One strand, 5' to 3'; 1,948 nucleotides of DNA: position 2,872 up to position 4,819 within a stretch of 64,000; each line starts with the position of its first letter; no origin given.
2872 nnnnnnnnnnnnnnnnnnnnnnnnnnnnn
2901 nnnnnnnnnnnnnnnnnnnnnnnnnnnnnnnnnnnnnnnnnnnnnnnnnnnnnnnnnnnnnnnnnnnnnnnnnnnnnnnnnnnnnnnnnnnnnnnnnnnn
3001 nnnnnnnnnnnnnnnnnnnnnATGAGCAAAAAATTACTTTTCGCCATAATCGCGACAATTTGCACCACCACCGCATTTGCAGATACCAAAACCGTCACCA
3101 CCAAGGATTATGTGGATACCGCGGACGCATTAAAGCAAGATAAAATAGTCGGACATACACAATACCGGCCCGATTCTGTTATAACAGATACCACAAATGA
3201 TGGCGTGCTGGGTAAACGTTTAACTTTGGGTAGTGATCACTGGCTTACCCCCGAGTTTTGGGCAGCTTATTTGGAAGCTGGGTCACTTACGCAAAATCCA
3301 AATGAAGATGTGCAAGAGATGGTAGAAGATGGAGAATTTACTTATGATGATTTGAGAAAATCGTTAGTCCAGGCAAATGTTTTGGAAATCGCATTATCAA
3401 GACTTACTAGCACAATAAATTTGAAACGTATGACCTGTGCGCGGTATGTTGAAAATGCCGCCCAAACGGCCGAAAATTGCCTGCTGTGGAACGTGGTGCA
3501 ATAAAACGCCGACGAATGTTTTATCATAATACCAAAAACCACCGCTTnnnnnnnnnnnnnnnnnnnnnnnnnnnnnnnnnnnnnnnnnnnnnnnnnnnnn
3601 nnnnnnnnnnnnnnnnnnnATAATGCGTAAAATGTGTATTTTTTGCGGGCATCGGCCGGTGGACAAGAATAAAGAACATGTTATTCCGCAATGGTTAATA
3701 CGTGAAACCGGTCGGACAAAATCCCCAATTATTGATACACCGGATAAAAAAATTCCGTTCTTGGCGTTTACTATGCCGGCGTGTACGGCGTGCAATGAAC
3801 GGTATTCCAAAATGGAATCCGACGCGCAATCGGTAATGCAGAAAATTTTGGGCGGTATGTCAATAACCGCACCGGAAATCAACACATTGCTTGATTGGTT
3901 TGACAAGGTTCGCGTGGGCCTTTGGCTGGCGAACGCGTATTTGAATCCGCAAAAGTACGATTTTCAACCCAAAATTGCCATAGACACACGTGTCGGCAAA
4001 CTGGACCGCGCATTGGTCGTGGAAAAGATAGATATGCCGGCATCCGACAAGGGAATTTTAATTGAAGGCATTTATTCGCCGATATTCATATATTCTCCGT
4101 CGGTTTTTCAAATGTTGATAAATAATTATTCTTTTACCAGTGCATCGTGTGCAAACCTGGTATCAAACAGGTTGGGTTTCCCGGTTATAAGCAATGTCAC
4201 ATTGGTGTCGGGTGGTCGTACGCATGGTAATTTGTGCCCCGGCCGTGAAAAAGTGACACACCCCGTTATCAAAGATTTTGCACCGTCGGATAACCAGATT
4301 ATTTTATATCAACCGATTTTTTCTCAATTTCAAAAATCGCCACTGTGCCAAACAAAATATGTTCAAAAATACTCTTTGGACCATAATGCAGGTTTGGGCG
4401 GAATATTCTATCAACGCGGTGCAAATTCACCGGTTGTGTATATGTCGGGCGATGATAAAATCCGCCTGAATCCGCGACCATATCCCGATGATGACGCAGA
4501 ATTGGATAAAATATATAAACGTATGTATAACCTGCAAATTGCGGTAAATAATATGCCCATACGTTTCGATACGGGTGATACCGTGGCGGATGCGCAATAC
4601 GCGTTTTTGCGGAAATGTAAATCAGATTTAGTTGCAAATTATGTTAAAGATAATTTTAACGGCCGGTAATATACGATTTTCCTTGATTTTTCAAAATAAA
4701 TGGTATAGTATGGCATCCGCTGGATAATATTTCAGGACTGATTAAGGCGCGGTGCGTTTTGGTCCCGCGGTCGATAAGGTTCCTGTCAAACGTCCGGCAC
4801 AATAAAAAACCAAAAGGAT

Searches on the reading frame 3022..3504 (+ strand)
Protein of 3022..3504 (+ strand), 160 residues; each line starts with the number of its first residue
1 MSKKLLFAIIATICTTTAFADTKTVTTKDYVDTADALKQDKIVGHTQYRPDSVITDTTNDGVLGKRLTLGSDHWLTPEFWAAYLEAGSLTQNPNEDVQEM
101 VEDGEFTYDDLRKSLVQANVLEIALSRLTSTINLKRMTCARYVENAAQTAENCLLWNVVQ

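Call 13: search_protein_families(library=pfam, proteins=[window:3022-3504:+], max_evalue=1)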
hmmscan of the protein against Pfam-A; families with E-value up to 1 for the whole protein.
window:3022-3504:+ (160 aa): 1 family
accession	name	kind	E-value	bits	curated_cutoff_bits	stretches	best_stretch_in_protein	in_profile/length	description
PF06411.16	HdeA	-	0.0034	18.1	22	1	129-156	23-50/91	HdeA/HdeB family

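Call 21: find_homologous_proteins(query=window:3022-3504:+)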
Query window:3022-3504:+ (160 aa): 20 proteins with E <= 0.001 among 49 candidates.
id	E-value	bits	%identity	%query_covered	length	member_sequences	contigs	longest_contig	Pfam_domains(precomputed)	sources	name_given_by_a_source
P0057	3.0e-92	324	93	99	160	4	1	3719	-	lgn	-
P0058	3.3e-69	249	70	99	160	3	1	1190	-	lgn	-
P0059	5.0e-69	249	71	99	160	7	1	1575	-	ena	-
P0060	4.7e-67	242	73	99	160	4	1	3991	-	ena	-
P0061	4.9e-65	236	67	99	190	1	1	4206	-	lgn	-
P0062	2.6e-62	227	68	96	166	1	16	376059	-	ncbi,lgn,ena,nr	ncbi:MAG: hypothetical protein IJQ90_02665 [Alphaproteobacteria bacterium]|nr:hypothetical protein [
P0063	3.6e-55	204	63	97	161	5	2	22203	-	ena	-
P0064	2.2e-27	114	42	96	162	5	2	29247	-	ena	-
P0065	1.2e-25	108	40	99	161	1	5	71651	-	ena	-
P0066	2.2e-21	94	41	99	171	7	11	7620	-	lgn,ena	-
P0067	5.3e-21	93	40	99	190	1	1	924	-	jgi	jgi:hypothetical protein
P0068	1.1e-18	85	38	99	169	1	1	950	-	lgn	-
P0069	1.6e-17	82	94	20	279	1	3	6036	-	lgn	-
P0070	5.4e-15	73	32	99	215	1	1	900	-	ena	-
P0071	3.2e-14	71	28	99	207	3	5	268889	-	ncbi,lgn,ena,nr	ncbi:MAG: hypothetical protein J5620_02170 [Alphaproteobacteria bacterium]|nr:hypothetical protein [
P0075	2.0e-10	59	35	99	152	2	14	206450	-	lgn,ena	-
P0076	3.9e-6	45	31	99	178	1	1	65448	-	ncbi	-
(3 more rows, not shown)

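Call 48: find_encoding_contigs(protein=P0071, flank=10000, max_places=2)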
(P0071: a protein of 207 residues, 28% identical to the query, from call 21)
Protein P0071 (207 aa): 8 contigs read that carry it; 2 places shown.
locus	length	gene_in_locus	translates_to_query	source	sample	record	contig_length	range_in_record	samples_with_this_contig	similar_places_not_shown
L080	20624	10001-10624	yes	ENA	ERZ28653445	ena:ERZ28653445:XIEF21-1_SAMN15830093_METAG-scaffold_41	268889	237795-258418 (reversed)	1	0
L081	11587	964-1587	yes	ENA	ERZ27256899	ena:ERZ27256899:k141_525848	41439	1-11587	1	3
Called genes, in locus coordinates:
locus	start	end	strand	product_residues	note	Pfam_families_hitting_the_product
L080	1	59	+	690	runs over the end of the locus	-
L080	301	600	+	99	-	PF00829:Ribosomal_L21p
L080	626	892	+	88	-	PF01016:Ribosomal_L27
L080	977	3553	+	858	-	-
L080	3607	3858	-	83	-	-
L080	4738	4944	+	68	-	-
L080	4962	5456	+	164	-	-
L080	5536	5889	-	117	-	PF00719:Pyrophosphatase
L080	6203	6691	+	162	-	PF10571:UPF0547 (weak), PF13248:Zn_ribbon_3 (weak)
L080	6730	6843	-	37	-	-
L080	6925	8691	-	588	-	PF02463:SMC_N (weak), PF13175:AAA_15, PF13476:AAA_23, PF13304:AAA_21 (weak), PF13175:AAA_15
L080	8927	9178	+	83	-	-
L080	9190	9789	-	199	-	PF00239:Resolvase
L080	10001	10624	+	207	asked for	-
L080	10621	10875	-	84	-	-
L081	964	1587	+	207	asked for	-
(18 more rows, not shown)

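Call 49: find_encoding_contigs(protein=P0075, flank=10000, max_places=2)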
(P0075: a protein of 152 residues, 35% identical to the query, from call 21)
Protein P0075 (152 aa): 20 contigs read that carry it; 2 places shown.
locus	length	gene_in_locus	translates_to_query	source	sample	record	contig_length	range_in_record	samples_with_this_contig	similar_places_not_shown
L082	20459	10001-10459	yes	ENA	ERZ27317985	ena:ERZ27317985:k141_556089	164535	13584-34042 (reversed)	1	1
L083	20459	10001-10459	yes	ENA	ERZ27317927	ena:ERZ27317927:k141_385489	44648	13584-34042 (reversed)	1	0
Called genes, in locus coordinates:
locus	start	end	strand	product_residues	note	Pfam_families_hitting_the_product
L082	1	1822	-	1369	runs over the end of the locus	PF04997:RNA_pol_Rpb1_1, PF00623:RNA_pol_Rpb1_2, PF04983:RNA_pol_Rpb1_3, PF05000:RNA_pol_Rpb1_4, PF04998:RNA_pol_Rpb1_5, PF21668:RPOC_hybrid (faint)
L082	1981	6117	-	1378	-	PF04563:RNA_pol_Rpb2_1, PF04561:RNA_pol_Rpb2_2, PF04565:RNA_pol_Rpb2_3, PF10385:RNA_pol_Rpb2_45, PF00562:RNA_pol_Rpb2_6, PF04560:RNA_pol_Rpb2_7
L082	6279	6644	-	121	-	PF16320:Ribosomal_L12_N, PF00542:Ribosomal_L12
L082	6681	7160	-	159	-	PF00466:Ribosomal_L10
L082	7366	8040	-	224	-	PF00687:Ribosomal_L1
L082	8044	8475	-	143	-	PF03946:Ribosomal_L11_N, PF00298:Ribosomal_L11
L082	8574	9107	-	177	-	PF02357:NusG, PF00467:KOW (faint)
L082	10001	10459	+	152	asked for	-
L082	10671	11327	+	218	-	PF04335:VirB8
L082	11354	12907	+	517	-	PF03524:CagX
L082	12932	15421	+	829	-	PF03743:TrbI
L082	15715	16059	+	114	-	-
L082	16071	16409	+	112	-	-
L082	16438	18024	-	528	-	PF14849:YidC_periplas, PF02096:60KD_IMP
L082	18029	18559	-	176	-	PF01252:Peptidase_A8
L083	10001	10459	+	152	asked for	-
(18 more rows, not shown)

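Call 50: find_encoding_contigs(protein=P0076, flank=10000, max_places=2)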
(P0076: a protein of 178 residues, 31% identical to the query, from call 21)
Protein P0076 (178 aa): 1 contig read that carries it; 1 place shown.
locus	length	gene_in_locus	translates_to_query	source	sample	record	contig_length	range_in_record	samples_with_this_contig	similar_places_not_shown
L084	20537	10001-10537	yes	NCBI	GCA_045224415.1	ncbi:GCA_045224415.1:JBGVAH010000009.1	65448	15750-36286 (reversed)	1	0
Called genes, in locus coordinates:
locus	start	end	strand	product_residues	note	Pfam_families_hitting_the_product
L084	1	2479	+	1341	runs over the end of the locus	PF07699:Ephrin_rec_like (weak), PF26010:DUF8003 (weak)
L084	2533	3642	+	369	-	PF00478:IMPDH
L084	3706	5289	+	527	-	PF13174:TPR_6 (faint), PF13428:TPR_14 (faint), PF00515:TPR_1 (faint), PF07719:TPR_2 (faint), PF13431:TPR_17 (faint), PF13432:TPR_16 (weak), PF14559:TPR_19, PF13424:TPR_12 (weak)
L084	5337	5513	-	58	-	-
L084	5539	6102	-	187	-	-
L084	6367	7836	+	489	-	PF01336:tRNA_anti-codon, PF00152:tRNA-synt_2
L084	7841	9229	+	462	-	-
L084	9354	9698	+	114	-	PF00313:CSD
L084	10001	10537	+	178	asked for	-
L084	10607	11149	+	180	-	PF04011:LemA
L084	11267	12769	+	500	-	PF07719:TPR_2 (faint), PF12895:ANAPC3 (faint), PF13174:TPR_6 (faint), PF13374:TPR_10 (faint), PF13414:TPR_11 (faint), PF13424:TPR_12, PF00515:TPR_1 (weak), PF13181:TPR_8 (weak), +3 more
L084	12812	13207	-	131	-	-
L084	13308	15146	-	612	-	PF00753:Lactamase_B, PF12706:Lactamase_B_2, PF22505:RNase_J_b_CASP, PF17770:RNase_J_C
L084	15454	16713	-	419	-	PF00871:Acetate_kinase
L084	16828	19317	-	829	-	-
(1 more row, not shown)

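Call 76: find_encoding_contigs(protein=P0065, flank=10000, max_places=3)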
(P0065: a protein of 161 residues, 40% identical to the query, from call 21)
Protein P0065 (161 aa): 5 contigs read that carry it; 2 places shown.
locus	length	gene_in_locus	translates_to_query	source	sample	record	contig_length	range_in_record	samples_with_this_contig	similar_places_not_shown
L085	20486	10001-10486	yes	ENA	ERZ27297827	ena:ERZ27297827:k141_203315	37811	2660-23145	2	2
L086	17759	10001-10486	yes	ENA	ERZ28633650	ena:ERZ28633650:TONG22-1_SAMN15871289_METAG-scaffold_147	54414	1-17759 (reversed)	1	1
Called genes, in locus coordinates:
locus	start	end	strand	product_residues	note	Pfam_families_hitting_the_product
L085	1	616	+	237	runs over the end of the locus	-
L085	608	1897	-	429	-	PF05496:RuvB_N, PF06068:TIP49 (weak), PF00158:Sigma54_activat (faint), PF14532:Sigma54_activ_2 (weak), PF00004:AAA, PF07728:AAA_5, PF16193:AAA_assoc_2, PF12002:MgsA_C, +4 more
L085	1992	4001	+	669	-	PF02130:YbeY, PF20154:LNT_N, PF00795:CN_hydrolase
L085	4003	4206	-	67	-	PF13467:RHH_4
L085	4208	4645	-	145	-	-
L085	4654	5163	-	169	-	-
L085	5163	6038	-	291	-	-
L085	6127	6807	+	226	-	-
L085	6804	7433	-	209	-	PF02390:Methyltransf_4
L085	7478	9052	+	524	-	PF00749:tRNA-synt_1c, PF19269:Anticodon_2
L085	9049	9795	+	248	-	PF03006:HlyIII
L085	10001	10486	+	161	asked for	-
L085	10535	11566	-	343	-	PF01594:AI-2E_transport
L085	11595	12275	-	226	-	PF02463:SMC_N (weak), PF00005:ABC_tran, PF13304:AAA_21 (faint)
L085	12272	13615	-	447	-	PF19295:SufBD_N, PF01458:SUFBD_core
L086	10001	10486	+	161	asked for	-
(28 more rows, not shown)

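Call 77: find_encoding_contigs(protein=P0064, flank=10000, max_places=2)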
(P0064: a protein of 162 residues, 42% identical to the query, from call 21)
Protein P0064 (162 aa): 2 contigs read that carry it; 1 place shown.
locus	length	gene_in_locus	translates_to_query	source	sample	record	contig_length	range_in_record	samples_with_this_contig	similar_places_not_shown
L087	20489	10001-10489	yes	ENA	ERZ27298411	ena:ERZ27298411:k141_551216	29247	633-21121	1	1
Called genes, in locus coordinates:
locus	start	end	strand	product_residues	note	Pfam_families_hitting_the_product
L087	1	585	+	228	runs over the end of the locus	-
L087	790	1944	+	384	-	PF13356:Arm-DNA-bind_3, PF00589:Phage_integrase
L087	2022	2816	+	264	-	-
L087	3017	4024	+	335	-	-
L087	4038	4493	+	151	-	PF03167:UDG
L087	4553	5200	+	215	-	-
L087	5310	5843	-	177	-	-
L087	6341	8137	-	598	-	PF00664:ABC_membrane, PF02463:SMC_N (weak), PF00005:ABC_tran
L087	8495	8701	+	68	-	PF01165:Ribosomal_S21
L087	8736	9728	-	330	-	-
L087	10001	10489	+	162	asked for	-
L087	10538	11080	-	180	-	PF04011:LemA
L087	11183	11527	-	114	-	PF00313:CSD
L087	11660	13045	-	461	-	-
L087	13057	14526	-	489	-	PF01336:tRNA_anti-codon, PF00152:tRNA-synt_2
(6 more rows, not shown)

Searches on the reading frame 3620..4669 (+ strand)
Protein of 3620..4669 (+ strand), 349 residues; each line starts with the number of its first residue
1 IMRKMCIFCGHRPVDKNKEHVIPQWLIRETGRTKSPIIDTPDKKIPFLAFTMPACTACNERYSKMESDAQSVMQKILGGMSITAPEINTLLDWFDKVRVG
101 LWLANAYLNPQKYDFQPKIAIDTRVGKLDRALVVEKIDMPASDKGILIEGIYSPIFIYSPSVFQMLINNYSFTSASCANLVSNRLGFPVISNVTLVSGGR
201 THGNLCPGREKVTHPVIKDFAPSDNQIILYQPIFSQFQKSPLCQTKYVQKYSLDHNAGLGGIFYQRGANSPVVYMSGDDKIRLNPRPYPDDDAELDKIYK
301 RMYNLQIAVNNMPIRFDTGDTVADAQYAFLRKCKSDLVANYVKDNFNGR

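Call 13: search_protein_families(library=pfam, proteins=[window:3620-4669:+], max_evalue=1)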
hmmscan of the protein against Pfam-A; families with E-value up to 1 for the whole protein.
window:3620-4669:+ (349 aa): 2 families
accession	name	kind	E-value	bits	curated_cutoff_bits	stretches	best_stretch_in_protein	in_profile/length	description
PF14279.12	HNH_5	-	0.053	13.9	27.5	0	6-24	1-21/56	HNH endonuclease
PF20454.4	GpA_nuclease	-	0.18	11.4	22.5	1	280-337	111-169/294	Terminase large subunit gpA, endonuclease domain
